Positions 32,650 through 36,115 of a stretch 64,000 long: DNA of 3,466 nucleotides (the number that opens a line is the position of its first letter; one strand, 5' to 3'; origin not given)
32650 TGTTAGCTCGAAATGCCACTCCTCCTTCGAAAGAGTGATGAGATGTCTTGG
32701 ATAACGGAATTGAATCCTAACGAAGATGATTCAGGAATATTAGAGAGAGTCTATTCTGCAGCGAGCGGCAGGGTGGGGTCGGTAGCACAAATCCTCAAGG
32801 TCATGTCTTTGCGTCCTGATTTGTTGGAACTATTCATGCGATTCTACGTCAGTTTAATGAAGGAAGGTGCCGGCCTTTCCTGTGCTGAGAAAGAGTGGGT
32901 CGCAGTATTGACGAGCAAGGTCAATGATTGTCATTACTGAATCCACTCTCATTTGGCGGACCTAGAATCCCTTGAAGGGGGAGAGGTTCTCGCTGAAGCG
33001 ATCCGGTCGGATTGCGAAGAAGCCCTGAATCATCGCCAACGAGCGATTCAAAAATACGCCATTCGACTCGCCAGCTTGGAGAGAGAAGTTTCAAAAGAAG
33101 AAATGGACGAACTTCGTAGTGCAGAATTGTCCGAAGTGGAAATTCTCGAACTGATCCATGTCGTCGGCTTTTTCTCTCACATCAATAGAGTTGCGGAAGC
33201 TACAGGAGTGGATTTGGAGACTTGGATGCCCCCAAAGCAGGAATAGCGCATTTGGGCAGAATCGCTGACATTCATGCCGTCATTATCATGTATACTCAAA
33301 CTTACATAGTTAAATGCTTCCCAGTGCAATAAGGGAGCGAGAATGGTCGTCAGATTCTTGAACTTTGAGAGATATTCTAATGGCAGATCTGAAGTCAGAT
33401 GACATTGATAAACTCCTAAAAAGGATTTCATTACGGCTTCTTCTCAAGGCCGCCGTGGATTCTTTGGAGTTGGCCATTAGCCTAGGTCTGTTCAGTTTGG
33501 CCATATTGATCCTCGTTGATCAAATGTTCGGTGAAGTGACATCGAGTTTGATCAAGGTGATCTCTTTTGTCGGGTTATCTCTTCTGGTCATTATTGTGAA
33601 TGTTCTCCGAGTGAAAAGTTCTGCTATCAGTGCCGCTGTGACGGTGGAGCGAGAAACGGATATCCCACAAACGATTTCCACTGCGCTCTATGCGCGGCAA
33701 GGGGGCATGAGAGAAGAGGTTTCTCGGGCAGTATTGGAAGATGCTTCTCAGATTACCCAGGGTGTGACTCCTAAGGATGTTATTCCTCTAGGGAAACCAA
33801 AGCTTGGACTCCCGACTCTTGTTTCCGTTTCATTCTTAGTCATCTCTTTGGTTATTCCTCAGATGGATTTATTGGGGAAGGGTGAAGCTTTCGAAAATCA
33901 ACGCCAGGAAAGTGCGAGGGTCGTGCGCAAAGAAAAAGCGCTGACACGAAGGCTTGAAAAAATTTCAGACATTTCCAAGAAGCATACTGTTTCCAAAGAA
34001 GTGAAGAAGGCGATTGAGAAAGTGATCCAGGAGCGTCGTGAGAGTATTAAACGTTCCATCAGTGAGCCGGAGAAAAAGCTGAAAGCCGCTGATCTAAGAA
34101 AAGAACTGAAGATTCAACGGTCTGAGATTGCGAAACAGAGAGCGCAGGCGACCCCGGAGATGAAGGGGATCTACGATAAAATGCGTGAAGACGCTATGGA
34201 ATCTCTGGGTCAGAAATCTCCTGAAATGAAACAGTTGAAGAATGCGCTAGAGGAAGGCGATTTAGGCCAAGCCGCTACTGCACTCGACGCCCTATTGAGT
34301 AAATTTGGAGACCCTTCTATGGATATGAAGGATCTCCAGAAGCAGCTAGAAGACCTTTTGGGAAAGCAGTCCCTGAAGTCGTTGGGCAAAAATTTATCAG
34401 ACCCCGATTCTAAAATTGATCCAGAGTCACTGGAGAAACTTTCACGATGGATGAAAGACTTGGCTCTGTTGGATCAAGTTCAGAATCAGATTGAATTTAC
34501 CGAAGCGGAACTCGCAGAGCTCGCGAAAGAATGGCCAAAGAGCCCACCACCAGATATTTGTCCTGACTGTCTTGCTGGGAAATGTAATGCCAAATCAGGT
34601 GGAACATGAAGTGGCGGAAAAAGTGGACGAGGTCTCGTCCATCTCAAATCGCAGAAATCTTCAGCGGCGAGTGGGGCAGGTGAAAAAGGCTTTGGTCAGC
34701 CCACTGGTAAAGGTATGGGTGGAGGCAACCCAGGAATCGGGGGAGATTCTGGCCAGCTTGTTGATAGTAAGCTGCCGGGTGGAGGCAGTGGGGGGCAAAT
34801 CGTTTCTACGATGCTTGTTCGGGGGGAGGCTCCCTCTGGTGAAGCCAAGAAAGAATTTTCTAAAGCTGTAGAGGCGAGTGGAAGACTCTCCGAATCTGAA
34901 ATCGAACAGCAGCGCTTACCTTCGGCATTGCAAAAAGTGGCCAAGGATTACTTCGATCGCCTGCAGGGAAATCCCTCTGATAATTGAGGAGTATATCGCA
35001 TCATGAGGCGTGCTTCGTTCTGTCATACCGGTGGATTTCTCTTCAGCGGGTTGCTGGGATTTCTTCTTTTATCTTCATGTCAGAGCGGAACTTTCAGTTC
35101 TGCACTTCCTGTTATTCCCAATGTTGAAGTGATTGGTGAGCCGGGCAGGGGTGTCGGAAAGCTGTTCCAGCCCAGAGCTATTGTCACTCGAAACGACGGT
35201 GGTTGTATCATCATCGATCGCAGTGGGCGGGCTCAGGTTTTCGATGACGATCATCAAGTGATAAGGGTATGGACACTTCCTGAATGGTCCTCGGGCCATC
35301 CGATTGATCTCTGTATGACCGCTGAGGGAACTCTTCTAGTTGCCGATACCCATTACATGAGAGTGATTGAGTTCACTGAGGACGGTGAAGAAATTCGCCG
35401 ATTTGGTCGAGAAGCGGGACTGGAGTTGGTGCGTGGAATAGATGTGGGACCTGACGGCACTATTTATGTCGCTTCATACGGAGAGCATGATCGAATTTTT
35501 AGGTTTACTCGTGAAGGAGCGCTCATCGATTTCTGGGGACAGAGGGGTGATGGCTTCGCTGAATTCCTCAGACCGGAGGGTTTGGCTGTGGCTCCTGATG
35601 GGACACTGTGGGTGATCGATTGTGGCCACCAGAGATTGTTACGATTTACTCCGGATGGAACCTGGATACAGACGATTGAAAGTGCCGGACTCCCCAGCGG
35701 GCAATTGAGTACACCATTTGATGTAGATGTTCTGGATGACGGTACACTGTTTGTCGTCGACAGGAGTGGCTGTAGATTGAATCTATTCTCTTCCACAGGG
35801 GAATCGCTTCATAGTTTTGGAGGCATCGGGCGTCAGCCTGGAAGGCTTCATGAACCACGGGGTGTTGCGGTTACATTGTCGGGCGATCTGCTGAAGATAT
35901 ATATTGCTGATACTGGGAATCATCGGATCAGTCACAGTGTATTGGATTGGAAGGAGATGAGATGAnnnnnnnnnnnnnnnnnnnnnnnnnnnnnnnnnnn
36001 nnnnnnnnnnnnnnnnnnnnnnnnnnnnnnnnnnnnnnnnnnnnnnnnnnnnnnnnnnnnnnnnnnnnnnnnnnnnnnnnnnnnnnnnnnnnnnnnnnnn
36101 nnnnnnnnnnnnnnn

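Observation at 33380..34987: Candidate new selenoprotein family: membrane coiled-coil protein with C-x2-C-x4-C-x7-U and an fdhF-like SECIS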

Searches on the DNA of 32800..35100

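Call 98: search_rna_families(source=window, start=32800, end=35100, threshold=evalue, max_evalue=10)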
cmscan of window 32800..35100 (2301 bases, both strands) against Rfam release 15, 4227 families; matches with E-value up to 10: 7.
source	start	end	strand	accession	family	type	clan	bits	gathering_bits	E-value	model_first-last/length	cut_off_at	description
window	33087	33144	+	RF01202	sn2991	Gene; snRNA; snoRNA; CD-box;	-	20.8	60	1.5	1-98/98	no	Small nucleolar RNA sn2991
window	33793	33873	-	RF02183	ST7-OT3_1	Gene; lncRNA;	-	17.9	50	9.1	1-79/79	no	ST7 overlapping transcript 3 conserved region 1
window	34406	34487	+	RF01000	mir-580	Gene; miRNA;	-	16.8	83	8.4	1-93/93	no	mir-580 microRNA precursor family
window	34767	34789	+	RF01082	SBWMV1_UPD-PKh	Cis-reg;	-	16.7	32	9.4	1-25/25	no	Pseudoknot of upstream pseudoknot domain (UPD) of the 3'UTR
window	34425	34460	+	RF01166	sn3071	Gene; snRNA; snoRNA; CD-box;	-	16.3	40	7.6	1-77/77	no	Small nucleolar RNA sn3071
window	33858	33972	-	RF01956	NEAT1_2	Gene; lncRNA;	-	14.1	60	7.1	1-116/116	no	Nuclear enriched abundant transcript 1 conserved region 2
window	33526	33602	+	RF00067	SNORD15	Gene; snRNA; snoRNA; CD-box;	CL00045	12.8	75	9.6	1-146/146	no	Small nucleolar RNA SNORD15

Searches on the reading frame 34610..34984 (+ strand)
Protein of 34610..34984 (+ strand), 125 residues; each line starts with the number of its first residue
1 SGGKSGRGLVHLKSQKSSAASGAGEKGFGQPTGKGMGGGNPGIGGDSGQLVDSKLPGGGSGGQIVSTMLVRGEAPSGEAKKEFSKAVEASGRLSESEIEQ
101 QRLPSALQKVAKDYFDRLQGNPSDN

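Call 28: find_homologous_proteins(query=window:34610-34984:+, max_evalue=0.01)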
Query window:34610-34984:+ (125 aa): 2 proteins with E <= 0.01 among 24 candidates.
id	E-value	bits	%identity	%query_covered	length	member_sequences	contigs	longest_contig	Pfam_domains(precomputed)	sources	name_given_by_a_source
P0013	1.1e-44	170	94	72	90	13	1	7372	-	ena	-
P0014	1.2e-27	115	68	65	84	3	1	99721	-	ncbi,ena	-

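Call 68: search_protein_families(library=ncbifam, proteins=[window:34610-34984:+], max_evalue=0.001)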
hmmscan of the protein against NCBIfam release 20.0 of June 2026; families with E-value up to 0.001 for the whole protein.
window:34610-34984:+ (125 aa): 0 families

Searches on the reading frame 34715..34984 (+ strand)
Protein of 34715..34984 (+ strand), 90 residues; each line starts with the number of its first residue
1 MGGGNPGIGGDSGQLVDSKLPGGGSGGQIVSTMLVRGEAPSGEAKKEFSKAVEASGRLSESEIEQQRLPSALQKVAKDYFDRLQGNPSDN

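Call 71: find_homologous_proteins(query=A5, max_evalue=0.001)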
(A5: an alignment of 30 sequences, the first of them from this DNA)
Query A5 (30 sequences) (85 aa, profile of the alignment): 13 proteins with E <= 0.001 among 340 candidates.
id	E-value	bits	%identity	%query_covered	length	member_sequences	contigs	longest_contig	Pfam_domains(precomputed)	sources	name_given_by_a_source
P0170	4.5e-24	102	22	79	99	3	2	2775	-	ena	-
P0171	1.6e-23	100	25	79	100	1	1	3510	-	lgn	-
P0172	9.4e-23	98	24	82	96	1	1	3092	-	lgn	-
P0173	1.8e-22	97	26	81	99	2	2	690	-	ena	-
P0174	5.0e-22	96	24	88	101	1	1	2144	-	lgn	-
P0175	6.2e-22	95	24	93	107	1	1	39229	-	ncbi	-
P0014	3.4e-21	93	67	96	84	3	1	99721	-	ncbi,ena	-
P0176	5.7e-21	92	19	67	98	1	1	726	-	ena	-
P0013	5.5e-19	86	95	91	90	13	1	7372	-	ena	-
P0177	2.4e-17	81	18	86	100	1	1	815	-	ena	-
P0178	4.2e-11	61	25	81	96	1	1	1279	-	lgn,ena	-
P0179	1.8e-9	55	-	-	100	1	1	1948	-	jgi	jgi:hypothetical protein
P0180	9.2e-8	50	-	-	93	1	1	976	-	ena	-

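Call 82: predict_structure(alignment_id=A6)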
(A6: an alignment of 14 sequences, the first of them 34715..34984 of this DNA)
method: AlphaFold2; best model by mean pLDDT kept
length: 90 residues; sequences in the alignment: 14
mean_pLDDT: 54.6   pTM: 0.23
mean pLDDT of the five models: 54.6, 50.6, 48.4, 44.3, 41.5
residues with pLDDT >= 90: 0; 70-90: 10; 50-70: 47; < 50: 33
segments of 3 or more residues with pLDDT < 50: 1-4, 7-26, 28-31
pLDDT, mean of each block of 10 residues (from residue 1): 42 45 46 50 62 56 58 71 61
secondary structure, 60 per line:
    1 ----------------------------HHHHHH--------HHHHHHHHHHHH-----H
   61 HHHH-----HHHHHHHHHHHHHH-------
elements in order: H29-34 H43-54 H60-64 H70-83

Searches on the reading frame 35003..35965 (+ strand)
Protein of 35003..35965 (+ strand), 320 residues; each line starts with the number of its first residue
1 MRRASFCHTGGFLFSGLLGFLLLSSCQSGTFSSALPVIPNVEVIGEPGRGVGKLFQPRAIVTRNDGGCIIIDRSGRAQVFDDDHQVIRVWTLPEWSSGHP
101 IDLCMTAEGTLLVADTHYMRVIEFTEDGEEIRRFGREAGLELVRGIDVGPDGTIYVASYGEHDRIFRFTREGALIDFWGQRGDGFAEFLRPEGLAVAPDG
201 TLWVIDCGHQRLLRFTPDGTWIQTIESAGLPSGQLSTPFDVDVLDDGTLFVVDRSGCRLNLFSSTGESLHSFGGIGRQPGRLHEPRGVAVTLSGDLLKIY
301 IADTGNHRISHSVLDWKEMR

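Call 65: search_protein_families(library=pfam, proteins=[window:35003-35965:+], max_evalue=0.00001)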
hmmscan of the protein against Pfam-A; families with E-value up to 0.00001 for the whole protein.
window:35003-35965:+ (320 aa): 5 families
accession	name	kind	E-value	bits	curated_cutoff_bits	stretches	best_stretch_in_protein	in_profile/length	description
PF01436.27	NHL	-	2.4e-22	78.2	20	1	188-215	1-28/28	NHL repeat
PF08450.18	SGL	-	2.8e-08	34.1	26.3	0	190-227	185-222/246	SMP-30/Gluconolactonase/LRE-like region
PF13449.12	Phytase-like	-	1.9e-07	31.7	27.6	0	189-226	68-105/284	Esterase-like activity of phytase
PF24684.1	Vgb_lyase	-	2.7e-07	30.1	50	1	99-221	14-129/290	Virginiamycin B lyase family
PF25021.1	TEN_NHL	-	6.5e-07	29.1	27.1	0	190-212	331-353/357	Teneurin NHL domain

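Call 68: search_protein_families(library=ncbifam, proteins=[window:35003-35965:+], max_evalue=0.001)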
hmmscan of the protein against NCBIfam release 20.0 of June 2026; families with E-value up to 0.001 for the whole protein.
window:35003-35965:+ (320 aa): 3 families
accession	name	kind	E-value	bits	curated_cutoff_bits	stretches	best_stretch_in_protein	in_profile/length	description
NF035926.1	scyF_NHL_VPEP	equivalog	4.4e-31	108.3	350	2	188-310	151-271/376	scytonemin biosynthesis PEP-CTERM protein ScyF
NF033206.1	ScyE_fam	subfamily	5.8e-08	32.6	80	1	145-256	210-322/333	ScyD/ScyE family protein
NF047780.1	LIC12708_fam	subfamily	0.00014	20.8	150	0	163-225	156-220/391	LIC_12708 family protein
